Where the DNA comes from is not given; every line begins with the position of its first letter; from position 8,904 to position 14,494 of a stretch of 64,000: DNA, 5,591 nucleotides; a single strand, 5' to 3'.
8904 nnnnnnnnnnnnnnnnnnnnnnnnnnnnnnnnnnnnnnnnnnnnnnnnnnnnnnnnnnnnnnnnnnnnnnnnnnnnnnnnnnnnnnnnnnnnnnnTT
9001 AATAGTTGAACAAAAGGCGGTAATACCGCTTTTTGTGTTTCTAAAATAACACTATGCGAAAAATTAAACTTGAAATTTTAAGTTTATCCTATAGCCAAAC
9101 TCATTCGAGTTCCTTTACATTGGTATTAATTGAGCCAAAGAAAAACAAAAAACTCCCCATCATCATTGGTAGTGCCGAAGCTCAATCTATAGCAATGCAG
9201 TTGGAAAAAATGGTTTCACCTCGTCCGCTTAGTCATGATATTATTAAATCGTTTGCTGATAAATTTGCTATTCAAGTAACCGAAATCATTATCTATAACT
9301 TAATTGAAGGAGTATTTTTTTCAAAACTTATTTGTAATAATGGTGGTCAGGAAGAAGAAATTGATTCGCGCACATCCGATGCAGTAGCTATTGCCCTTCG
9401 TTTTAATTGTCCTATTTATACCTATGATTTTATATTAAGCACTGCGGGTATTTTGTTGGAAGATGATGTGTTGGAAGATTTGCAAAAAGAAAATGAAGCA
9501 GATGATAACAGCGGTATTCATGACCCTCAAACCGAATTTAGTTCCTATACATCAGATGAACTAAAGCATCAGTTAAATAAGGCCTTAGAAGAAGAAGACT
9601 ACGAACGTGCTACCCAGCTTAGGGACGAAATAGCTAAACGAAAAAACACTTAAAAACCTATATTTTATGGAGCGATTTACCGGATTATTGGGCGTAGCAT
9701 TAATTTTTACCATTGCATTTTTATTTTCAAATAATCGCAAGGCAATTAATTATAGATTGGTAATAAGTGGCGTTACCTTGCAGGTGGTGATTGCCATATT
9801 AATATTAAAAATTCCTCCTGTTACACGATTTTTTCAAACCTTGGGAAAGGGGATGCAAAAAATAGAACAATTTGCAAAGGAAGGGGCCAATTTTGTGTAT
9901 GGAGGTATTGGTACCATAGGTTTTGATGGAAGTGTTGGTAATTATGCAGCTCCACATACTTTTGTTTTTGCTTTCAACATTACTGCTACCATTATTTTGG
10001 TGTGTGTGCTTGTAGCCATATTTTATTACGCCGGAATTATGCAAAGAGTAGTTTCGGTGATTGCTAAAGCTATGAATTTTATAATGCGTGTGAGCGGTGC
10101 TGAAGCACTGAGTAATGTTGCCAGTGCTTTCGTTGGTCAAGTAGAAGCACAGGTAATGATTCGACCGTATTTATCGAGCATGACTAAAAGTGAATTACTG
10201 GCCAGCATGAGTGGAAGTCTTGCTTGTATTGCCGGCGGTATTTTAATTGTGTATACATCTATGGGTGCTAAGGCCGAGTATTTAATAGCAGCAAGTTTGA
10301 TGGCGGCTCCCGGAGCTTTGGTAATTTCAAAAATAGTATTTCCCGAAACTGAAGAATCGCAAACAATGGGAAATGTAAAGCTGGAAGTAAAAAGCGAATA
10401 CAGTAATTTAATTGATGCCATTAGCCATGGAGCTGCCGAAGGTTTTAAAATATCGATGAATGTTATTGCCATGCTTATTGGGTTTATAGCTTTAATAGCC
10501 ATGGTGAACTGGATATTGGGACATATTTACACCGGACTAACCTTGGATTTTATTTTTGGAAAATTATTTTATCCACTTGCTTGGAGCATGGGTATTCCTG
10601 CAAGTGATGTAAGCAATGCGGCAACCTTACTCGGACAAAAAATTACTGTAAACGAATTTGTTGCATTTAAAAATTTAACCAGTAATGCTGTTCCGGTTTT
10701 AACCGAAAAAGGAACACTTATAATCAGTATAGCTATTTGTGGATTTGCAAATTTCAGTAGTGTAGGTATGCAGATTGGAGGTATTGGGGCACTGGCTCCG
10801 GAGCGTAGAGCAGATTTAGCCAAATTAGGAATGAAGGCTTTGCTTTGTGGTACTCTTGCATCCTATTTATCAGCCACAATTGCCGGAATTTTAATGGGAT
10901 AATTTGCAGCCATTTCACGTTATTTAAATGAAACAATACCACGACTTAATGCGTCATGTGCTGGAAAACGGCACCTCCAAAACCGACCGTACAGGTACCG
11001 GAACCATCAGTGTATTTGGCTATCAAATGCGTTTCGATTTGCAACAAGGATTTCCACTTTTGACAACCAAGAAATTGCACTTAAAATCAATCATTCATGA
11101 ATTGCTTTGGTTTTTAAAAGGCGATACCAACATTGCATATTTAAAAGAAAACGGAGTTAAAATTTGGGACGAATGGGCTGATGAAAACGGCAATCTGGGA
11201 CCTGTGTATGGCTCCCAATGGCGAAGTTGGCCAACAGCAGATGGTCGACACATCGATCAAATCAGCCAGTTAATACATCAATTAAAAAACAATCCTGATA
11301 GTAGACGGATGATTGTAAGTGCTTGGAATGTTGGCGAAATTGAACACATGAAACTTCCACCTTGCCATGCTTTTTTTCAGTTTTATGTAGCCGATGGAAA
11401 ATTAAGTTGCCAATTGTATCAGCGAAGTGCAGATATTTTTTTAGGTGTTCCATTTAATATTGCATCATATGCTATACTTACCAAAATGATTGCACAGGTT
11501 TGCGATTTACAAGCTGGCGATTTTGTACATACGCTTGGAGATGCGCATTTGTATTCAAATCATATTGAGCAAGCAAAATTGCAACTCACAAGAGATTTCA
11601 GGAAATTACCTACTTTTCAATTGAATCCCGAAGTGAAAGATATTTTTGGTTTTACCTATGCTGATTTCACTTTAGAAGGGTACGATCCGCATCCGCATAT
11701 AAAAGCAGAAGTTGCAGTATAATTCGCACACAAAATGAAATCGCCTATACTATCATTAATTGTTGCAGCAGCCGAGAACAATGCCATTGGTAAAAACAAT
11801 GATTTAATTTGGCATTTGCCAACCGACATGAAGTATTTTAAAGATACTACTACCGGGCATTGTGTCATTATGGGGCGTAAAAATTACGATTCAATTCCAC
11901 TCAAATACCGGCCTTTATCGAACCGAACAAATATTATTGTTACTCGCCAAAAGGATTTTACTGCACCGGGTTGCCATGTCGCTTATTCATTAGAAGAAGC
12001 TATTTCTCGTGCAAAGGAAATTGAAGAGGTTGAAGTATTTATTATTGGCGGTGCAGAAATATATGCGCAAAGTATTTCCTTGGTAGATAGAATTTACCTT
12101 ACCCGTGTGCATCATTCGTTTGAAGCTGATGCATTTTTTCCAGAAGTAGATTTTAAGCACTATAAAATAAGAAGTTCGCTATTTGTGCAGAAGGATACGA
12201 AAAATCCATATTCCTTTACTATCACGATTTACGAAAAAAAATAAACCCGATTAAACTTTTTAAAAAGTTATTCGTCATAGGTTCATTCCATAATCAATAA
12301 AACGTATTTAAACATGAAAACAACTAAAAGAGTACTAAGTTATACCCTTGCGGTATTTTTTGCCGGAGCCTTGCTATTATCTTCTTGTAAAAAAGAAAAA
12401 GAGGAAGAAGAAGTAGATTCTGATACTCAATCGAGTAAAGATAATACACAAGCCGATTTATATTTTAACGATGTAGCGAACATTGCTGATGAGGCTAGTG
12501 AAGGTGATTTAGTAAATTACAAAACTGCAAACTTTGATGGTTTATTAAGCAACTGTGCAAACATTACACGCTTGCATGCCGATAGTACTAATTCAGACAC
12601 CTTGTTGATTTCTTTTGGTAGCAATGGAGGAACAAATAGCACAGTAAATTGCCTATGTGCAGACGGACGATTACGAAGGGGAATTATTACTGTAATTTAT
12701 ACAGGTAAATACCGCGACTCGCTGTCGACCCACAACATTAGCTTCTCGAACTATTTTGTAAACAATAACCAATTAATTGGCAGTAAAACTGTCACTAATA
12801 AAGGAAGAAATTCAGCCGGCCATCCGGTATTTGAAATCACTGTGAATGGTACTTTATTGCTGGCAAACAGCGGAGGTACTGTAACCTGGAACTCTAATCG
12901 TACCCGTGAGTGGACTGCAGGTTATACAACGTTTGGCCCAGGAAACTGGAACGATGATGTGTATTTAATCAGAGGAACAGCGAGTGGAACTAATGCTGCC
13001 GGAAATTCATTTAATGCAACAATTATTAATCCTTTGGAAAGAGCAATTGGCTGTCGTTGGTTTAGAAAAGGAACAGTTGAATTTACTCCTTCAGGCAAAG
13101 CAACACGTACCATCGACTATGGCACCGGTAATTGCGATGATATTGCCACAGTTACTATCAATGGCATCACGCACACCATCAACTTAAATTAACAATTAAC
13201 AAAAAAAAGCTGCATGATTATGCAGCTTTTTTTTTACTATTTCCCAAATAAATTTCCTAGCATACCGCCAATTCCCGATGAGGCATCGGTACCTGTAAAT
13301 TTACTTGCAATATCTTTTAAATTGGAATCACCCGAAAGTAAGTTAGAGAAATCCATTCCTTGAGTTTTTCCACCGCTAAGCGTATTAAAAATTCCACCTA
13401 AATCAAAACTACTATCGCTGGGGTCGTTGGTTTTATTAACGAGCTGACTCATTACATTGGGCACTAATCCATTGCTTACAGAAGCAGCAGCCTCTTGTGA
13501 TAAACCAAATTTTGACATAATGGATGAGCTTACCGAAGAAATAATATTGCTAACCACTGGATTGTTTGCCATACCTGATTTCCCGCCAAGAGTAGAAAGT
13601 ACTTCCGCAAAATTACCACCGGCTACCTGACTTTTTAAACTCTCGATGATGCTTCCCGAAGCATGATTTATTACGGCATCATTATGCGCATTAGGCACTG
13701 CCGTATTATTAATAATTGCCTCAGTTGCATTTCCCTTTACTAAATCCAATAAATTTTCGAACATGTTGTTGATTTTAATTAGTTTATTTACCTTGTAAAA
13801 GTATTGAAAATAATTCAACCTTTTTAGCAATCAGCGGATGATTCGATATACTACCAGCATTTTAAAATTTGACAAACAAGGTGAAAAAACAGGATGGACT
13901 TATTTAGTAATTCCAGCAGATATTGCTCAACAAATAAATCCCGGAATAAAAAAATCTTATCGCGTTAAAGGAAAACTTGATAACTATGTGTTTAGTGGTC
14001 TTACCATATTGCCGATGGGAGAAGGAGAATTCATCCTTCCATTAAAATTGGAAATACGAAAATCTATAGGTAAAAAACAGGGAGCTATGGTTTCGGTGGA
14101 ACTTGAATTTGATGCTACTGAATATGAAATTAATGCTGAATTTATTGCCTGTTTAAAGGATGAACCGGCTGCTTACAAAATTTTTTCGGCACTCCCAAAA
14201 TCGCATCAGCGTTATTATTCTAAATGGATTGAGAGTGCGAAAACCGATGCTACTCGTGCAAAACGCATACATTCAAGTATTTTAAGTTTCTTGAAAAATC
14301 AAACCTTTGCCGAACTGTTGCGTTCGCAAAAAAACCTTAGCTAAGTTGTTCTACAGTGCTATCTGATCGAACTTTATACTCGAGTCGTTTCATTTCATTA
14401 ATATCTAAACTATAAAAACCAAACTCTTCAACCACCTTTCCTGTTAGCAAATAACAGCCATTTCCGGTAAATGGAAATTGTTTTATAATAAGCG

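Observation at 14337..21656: SOS-type mutagenesis cassette in an unusual configuration: radical-SAM, then a catalytically intact DinB, then DnaE2, divergent from an XRE-type LexA-like repressor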

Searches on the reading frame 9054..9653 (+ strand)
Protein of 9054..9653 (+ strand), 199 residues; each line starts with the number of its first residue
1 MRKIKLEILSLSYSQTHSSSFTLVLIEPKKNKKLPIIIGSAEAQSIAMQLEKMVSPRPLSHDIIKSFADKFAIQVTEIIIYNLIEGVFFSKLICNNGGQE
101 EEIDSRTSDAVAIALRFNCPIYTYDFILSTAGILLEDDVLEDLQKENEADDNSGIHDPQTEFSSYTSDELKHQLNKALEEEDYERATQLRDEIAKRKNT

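Call 47: search_protein_families(library=pfam, proteins=[window:9054-9653:+], max_evalue=0.001)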
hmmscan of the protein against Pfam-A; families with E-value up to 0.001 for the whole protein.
window:9054-9653:+ (199 aa): 2 families
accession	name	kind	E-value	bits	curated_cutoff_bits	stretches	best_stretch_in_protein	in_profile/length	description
PF02577.19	BFN_dom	-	9.3e-36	122.5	27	1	23-133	1-109/112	Bifunctional nuclease domain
PF02151.25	UVR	-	8e-06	25.9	21.5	1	169-195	6-32/36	UvrB/uvrC motif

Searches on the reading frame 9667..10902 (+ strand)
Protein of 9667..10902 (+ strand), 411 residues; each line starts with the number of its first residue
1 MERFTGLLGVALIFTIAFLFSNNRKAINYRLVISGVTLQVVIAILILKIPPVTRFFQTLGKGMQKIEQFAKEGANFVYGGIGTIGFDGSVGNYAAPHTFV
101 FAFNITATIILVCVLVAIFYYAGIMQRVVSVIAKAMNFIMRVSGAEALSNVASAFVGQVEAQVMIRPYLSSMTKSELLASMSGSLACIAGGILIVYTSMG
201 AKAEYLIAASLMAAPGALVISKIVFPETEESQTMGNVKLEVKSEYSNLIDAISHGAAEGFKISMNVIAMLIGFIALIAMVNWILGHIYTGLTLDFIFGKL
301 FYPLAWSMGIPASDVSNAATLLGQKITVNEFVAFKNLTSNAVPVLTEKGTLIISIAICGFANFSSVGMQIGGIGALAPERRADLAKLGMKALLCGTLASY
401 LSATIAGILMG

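Call 47: search_protein_families(library=pfam, proteins=[window:9667-10902:+], max_evalue=0.001)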
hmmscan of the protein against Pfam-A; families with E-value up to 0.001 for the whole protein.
window:9667-10902:+ (411 aa): 3 families
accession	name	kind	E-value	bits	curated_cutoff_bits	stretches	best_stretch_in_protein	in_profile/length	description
PF07662.18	Nucleos_tra2_C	-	1.1e-73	247.9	32.3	1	205-407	1-213/213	Na+ dependent nucleoside transporter C-terminus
PF01773.25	Nucleos_tra2_N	-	1.7e-23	83.4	27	1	8-80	1-73/74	Na+ dependent nucleoside transporter N-terminus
PF07670.19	Gate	-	5.1e-10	40.2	29.6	1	103-201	2-102/104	Nucleoside recognition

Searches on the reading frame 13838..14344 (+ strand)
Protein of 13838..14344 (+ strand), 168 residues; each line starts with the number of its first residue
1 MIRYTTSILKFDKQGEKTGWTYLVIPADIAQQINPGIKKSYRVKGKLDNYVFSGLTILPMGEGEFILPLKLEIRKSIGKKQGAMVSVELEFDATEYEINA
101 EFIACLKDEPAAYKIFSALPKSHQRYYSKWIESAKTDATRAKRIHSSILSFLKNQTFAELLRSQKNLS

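Call 3: search_protein_families(library=pfam, proteins=[window:13838-14344:+], max_evalue=0.01)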
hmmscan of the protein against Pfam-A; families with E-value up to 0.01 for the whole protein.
window:13838-14344:+ (168 aa): 2 families
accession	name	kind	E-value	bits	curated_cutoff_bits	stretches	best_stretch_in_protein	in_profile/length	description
PF08922.17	DUF1905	-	3.2e-19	69.2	24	1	12-89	9-81/81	Domain of unknown function (DUF1905)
PF13376.11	OmdA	-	2.4e-17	63.1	25.6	1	95-147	1-53/60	Bacteriocin-protection, YdeI or OmpD-Associated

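Call 4: search_protein_families(library=ncbifam, proteins=[window:13838-14344:+], max_evalue=0.01)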
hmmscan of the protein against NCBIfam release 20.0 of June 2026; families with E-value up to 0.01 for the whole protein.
window:13838-14344:+ (168 aa): 0 families
